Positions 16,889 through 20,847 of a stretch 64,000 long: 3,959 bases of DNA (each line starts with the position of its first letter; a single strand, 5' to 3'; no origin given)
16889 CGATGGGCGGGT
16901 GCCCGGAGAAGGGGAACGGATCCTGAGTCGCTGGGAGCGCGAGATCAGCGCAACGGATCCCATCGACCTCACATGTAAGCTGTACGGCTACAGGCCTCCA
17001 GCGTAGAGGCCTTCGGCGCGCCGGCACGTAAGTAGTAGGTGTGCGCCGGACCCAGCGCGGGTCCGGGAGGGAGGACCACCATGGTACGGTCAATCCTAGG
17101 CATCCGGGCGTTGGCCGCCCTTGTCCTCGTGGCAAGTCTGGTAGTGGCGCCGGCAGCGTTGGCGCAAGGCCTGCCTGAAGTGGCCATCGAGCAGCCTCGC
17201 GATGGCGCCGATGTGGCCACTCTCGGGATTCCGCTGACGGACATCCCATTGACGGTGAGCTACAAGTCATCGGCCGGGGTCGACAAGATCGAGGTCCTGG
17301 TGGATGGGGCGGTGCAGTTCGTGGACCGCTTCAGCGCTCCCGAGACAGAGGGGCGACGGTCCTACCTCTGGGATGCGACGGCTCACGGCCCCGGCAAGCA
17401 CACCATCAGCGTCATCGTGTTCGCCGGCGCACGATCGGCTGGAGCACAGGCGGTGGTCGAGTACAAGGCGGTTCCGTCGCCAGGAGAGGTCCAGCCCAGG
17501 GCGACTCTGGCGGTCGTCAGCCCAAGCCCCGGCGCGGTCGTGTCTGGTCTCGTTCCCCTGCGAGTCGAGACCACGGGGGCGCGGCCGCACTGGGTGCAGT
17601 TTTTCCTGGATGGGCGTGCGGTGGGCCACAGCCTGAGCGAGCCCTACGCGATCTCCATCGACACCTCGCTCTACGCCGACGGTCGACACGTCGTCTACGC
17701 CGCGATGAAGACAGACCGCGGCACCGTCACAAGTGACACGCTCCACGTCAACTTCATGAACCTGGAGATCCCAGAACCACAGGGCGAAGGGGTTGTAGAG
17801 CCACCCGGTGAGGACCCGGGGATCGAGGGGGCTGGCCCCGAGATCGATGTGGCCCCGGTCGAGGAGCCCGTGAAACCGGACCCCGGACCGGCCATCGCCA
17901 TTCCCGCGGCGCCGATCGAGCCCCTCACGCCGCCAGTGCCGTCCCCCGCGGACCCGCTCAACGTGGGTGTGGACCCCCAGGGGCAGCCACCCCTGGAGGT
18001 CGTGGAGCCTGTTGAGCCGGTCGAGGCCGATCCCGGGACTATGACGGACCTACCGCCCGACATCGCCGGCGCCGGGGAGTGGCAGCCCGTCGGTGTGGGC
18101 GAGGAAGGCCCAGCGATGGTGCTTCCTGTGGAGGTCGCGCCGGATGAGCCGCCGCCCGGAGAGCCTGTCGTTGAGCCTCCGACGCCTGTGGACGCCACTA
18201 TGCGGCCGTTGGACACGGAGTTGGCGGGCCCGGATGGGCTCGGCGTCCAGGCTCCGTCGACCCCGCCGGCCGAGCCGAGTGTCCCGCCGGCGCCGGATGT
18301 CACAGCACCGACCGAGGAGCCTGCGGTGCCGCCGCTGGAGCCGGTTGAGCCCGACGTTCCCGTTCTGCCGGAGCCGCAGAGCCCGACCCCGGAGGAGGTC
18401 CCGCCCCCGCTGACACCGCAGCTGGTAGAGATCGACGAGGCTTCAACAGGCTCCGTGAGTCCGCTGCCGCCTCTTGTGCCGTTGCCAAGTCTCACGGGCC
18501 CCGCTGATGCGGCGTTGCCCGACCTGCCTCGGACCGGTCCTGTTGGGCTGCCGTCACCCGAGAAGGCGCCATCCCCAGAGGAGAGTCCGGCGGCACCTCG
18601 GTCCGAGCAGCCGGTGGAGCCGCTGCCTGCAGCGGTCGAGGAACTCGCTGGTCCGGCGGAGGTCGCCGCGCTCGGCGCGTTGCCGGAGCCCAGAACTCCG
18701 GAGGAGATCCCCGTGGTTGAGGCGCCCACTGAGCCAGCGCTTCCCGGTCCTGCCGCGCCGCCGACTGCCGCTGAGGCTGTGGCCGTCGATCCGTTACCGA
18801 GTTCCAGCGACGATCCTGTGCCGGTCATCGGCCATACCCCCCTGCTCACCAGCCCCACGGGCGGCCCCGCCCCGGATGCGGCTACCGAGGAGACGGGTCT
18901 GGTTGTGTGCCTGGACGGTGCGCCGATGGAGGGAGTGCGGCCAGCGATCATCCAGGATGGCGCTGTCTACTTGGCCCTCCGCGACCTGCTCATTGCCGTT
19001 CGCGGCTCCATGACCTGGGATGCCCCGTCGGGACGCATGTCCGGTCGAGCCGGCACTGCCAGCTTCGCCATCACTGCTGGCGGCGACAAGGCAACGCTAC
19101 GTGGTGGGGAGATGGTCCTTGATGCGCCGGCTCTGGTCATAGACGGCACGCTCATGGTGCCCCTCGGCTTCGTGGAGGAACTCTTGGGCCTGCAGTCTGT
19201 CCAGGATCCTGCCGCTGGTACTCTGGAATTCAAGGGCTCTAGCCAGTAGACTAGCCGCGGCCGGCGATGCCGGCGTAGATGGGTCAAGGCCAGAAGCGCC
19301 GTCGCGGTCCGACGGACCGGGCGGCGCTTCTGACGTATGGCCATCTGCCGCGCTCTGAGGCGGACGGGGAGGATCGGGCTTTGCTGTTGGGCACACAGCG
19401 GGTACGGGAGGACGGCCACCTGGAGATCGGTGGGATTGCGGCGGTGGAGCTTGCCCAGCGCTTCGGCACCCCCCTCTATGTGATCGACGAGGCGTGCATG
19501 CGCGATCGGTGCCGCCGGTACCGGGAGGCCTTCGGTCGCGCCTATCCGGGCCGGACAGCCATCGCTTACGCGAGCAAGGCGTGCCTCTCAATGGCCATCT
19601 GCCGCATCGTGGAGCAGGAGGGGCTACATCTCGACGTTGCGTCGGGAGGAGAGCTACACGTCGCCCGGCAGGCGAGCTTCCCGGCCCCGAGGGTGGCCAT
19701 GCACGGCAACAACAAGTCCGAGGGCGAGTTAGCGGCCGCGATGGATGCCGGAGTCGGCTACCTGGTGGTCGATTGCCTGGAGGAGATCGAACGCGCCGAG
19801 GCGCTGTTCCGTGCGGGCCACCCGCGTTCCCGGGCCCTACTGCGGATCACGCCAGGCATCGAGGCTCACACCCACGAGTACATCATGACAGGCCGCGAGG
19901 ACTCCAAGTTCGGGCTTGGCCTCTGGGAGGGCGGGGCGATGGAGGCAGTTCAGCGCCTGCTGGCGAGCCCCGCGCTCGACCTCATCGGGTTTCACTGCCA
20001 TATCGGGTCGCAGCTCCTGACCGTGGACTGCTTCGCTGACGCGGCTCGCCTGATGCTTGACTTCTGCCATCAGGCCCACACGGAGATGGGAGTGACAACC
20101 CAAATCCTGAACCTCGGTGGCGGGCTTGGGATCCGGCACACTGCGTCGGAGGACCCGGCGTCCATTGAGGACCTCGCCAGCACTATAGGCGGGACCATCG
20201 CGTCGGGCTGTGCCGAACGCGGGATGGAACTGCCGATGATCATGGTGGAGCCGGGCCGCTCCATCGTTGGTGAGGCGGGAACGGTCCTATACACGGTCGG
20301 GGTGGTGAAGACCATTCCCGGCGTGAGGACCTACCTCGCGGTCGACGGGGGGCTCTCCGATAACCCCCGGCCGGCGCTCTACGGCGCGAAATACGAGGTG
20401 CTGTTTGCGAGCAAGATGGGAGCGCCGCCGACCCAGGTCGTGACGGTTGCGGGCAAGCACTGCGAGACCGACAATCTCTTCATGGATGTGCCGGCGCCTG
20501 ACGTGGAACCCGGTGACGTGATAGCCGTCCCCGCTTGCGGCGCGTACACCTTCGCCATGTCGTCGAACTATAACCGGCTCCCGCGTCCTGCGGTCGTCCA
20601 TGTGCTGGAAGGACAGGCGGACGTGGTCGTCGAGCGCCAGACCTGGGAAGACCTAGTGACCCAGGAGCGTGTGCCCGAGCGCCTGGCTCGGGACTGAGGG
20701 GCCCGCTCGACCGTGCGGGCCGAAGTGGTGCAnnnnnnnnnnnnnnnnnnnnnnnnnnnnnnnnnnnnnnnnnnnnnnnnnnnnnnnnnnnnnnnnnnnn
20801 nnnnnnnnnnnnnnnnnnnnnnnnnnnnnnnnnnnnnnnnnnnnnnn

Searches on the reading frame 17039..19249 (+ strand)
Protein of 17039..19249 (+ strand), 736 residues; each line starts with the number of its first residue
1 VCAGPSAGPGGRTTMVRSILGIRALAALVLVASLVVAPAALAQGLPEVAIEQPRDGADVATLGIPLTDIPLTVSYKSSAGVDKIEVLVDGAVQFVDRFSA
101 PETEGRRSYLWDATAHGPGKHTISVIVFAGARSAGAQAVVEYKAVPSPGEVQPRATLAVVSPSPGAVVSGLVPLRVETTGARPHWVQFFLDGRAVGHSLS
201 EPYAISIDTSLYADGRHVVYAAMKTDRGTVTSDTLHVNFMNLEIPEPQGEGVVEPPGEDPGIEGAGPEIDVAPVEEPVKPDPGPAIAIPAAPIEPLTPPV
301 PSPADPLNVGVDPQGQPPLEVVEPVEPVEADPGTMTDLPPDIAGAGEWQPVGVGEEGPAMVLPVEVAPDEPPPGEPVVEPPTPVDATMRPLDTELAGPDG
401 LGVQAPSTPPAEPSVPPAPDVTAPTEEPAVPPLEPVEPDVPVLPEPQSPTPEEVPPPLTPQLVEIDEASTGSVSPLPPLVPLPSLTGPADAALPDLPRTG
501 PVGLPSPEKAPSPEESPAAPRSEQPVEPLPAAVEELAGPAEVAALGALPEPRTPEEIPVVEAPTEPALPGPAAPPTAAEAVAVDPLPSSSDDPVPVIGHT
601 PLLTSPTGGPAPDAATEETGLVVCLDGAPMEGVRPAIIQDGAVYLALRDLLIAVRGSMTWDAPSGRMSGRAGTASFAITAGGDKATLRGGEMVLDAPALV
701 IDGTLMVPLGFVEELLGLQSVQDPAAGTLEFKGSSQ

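Call 33: search_protein_families(library=pfam, proteins=[window:17039-19249:+], max_evalue=0.00001)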
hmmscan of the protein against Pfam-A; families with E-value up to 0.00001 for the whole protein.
window:17039-19249:+ (736 aa): 2 families
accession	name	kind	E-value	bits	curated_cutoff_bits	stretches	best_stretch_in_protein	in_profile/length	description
PF17957.7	Big_7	-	5.2e-17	62.7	24.1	2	46-125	1-70/70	Bacterial Ig domain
PF07833.16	Cu_amine_oxidN1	-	8.8e-12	45.4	24.2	1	625-728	2-105/108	Copper amine oxidase N-terminal domain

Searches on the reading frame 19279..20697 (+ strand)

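Call 33: search_protein_families(library=pfam, proteins=[window:19279-20697:+], max_evalue=0.00001)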
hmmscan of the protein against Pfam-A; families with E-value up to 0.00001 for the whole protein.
window:19279-20697:+ (472 aa): 2 families
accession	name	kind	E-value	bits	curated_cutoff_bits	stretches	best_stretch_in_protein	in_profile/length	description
PF02784.22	Orn_Arg_deC_N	-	1.4e-57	195.3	23.4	1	75-330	5-246/247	Pyridoxal-dependent decarboxylase, pyridoxal binding domain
PF00278.28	Orn_DAP_Arg_deC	-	8.6e-13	48.8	23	1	67-421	2-95/95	Pyridoxal-dependent decarboxylase, C-terminal sheet domain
